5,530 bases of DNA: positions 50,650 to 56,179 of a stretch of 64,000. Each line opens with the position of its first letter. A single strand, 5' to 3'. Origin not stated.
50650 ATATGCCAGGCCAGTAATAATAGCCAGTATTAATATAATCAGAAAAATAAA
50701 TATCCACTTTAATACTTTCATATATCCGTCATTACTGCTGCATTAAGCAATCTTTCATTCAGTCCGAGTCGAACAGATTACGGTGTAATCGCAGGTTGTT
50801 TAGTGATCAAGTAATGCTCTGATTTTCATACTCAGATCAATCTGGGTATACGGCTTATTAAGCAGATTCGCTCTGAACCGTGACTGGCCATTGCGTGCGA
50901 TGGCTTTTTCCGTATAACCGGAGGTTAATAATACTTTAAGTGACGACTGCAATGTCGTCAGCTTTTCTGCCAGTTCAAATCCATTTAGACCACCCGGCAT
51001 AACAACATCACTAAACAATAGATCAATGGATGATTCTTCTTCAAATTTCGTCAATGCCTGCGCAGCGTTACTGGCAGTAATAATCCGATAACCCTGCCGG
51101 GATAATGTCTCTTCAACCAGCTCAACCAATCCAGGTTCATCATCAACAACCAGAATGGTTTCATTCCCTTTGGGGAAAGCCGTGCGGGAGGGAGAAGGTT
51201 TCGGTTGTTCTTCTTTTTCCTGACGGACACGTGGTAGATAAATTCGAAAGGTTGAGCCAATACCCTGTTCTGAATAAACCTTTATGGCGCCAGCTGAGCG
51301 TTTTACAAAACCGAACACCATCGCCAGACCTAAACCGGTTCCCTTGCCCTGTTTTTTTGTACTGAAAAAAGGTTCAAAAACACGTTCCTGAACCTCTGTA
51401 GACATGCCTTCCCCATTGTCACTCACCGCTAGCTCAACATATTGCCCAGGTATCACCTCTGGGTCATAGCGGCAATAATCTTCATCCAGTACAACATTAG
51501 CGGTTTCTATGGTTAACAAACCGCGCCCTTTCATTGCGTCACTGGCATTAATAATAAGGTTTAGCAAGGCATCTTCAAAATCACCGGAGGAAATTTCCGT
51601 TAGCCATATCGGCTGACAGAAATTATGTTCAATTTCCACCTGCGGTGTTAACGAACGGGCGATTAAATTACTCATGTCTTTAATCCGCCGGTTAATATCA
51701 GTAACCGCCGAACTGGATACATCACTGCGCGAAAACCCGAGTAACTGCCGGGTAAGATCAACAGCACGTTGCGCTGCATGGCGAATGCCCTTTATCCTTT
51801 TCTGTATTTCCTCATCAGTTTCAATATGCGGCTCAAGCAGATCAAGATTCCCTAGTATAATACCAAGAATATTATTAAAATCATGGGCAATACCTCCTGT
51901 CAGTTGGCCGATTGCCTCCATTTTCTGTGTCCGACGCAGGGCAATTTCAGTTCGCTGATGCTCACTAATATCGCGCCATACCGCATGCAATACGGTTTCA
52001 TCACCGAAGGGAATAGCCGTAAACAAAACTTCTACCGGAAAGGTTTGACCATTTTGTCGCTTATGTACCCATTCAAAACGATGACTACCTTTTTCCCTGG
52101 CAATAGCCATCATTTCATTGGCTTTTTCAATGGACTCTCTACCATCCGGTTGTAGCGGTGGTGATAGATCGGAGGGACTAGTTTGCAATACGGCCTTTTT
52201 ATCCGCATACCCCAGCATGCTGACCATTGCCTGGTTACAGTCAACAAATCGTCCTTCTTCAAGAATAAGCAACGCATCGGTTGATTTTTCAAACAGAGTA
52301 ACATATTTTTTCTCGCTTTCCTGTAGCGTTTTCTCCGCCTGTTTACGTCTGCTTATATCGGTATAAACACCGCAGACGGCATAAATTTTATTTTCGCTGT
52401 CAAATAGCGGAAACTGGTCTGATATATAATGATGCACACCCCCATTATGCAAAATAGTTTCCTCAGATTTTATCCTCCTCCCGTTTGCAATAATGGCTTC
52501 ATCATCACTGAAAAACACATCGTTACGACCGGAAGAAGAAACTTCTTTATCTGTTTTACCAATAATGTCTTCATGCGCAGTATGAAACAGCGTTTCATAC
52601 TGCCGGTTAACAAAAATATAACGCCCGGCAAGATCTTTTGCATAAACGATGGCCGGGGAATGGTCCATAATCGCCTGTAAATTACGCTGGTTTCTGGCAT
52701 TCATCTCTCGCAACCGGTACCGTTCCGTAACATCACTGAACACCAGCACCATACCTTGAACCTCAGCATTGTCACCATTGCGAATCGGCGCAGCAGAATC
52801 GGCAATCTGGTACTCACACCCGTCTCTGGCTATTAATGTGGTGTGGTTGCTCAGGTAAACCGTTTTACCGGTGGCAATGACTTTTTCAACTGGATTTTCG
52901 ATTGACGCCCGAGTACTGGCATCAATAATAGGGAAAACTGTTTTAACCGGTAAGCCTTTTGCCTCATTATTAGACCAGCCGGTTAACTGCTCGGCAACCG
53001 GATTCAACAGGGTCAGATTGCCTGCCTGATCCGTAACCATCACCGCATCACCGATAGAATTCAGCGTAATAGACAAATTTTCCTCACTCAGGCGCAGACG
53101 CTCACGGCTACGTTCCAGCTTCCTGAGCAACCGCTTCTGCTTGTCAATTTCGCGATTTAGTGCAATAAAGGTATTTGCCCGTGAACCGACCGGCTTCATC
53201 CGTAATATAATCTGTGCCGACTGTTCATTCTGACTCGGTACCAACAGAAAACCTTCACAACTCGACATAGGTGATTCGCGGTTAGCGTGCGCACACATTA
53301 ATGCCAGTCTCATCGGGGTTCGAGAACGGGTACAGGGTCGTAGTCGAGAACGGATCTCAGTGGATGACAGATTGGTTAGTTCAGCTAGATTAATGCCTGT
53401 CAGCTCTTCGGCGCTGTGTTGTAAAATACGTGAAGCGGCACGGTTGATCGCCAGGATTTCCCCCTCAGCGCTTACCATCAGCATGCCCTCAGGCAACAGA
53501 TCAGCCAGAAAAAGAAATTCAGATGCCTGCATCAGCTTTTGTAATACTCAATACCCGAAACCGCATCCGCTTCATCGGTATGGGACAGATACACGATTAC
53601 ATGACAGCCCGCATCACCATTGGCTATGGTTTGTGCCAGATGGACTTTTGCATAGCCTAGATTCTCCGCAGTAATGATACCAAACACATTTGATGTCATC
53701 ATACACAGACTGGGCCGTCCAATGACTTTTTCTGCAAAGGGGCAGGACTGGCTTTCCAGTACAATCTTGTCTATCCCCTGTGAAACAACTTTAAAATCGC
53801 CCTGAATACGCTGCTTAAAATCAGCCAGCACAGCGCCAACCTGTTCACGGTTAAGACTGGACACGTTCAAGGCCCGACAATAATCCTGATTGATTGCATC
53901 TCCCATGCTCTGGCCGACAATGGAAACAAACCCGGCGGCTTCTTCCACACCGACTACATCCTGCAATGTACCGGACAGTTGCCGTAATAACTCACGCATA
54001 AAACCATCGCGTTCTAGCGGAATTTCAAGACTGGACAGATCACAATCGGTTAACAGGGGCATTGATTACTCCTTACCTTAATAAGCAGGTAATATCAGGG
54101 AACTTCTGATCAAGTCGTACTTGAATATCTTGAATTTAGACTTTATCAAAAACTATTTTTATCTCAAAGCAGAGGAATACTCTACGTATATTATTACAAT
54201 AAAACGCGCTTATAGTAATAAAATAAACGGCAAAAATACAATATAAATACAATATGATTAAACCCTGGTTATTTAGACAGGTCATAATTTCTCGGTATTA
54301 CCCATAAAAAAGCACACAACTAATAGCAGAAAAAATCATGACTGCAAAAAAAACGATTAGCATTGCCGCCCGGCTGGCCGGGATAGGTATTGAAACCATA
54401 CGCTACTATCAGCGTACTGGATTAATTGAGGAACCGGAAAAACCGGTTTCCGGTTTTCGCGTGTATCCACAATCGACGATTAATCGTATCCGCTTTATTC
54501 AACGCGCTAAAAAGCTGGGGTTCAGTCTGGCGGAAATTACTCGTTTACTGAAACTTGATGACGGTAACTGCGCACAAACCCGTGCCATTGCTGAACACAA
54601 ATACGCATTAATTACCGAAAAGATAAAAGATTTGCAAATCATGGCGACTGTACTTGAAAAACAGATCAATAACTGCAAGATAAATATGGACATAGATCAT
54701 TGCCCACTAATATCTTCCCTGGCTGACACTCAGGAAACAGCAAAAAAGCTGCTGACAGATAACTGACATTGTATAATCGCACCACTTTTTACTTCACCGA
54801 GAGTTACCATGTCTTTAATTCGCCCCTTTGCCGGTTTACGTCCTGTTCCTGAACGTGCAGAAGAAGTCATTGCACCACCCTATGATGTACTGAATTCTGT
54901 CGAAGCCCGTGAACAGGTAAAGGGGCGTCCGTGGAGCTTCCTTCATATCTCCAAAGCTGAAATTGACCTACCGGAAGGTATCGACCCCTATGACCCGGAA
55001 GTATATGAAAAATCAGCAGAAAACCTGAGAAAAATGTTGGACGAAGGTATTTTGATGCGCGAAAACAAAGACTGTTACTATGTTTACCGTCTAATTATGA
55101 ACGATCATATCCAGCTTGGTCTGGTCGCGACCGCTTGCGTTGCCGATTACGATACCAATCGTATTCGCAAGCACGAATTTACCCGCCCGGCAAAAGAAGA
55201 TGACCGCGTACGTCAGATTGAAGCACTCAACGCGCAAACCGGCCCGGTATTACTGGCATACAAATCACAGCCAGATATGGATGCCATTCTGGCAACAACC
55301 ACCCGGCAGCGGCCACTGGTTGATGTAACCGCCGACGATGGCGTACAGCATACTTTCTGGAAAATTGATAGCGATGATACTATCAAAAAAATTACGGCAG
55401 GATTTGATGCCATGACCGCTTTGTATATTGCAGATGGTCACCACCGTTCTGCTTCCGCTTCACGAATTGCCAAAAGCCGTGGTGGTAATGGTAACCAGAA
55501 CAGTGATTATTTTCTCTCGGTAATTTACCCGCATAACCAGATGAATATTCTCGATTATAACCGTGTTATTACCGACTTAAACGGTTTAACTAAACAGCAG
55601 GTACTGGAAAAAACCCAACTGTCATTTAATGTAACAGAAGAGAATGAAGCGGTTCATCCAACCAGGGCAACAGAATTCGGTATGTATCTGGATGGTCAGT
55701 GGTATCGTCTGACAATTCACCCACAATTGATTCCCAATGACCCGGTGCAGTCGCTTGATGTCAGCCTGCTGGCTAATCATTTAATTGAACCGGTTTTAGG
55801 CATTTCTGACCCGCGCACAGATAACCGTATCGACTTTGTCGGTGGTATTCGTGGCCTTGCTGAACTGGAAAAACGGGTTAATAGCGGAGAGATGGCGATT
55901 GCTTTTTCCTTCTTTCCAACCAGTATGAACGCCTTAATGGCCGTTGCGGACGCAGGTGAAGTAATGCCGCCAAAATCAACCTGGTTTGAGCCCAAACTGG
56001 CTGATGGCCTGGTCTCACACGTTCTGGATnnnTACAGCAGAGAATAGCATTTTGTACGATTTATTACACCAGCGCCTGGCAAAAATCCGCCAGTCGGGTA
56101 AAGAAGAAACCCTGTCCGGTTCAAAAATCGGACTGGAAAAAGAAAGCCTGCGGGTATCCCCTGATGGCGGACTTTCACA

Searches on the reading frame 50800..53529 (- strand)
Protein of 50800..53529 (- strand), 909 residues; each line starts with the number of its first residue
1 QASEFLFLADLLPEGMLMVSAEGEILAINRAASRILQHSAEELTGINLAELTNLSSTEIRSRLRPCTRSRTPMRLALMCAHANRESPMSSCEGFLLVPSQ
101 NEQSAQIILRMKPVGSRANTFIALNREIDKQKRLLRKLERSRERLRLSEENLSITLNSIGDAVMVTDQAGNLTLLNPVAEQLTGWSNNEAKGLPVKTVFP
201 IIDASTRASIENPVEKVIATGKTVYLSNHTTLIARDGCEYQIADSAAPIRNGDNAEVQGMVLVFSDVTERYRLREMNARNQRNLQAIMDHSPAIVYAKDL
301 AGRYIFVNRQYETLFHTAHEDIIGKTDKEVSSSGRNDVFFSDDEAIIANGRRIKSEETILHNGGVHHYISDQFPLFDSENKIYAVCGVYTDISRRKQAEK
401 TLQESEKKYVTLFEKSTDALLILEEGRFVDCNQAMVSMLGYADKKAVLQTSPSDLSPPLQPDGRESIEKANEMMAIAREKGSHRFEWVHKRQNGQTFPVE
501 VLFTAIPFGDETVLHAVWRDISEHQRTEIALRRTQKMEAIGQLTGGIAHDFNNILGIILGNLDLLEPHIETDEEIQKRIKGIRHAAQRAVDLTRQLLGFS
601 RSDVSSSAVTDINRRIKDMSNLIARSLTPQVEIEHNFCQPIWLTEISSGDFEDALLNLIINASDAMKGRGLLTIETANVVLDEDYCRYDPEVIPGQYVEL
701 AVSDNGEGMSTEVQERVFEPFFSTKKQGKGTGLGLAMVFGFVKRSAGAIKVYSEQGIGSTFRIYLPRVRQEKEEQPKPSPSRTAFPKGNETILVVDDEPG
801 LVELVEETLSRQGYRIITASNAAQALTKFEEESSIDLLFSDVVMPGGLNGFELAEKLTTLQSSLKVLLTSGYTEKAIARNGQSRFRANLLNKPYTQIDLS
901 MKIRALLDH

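Call 13: search_protein_families(library=pfam, proteins=[window:50800-53529:-])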
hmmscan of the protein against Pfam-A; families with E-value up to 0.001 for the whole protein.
window:50800-53529:- (909 aa): 10 families
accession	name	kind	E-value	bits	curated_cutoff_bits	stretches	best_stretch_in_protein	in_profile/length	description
PF08448.16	PAS_4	-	1.9e-41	141.1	23.1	2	289-397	2-110/110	PAS fold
PF13426.13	PAS_9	-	2.3e-36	124.6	27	3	418-523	2-103/103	PAS domain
PF00989.32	PAS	-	2e-34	118.4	22.6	4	156-267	7-113/113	PAS fold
PF13188.13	PAS_8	-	1.9e-28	97.8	21.8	2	408-465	2-59/65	PAS domain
PF02518.31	HATPase_c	-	3.4e-17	63.3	26.4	1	652-767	7-109/111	Histidine kinase-, DNA gyrase B-, and HSP90-like ATPase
PF00072.30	Response_reg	-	5.9e-17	62.3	30.2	1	792-903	1-110/111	Response regulator receiver domain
PF12860.13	PAS_7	-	2.2e-10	41.1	27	0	156-272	1-112/115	PAS fold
PF00512.31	HisKA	-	5.6e-09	36.4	26.9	1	541-603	3-64/66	His Kinase A (phospho-acceptor) domain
PF08447.18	PAS_3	-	7.9e-09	36.1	25.6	0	176-259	5-84/89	PAS fold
PF24820.1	Diguanyl_cycl_sensor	-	1.8e-06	28.3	28.1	0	10-47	3-40/109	Diguanylate cyclase-like sensor domain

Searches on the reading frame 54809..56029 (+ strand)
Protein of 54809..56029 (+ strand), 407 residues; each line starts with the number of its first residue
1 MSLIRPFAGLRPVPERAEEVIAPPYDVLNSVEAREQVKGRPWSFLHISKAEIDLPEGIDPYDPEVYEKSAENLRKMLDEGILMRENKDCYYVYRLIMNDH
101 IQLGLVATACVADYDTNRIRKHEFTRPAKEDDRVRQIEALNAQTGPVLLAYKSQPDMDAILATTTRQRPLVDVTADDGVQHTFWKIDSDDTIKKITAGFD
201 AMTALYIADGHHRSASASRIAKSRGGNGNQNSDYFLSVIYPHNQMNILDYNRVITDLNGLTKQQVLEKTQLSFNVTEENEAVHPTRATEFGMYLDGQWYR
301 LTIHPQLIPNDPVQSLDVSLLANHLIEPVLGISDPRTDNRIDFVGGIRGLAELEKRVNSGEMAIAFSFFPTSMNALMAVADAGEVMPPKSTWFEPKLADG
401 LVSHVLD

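Call 11: search_protein_families(library=pfam, proteins=[window:54809-56029:+])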
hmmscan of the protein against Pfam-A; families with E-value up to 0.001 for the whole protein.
window:54809-56029:+ (407 aa): 1 family
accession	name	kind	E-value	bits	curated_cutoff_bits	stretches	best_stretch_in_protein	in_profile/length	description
PF06245.16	DUF1015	-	5.2e-105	351.4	25.8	1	4-319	1-325/325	Protein of unknown function (DUF1015)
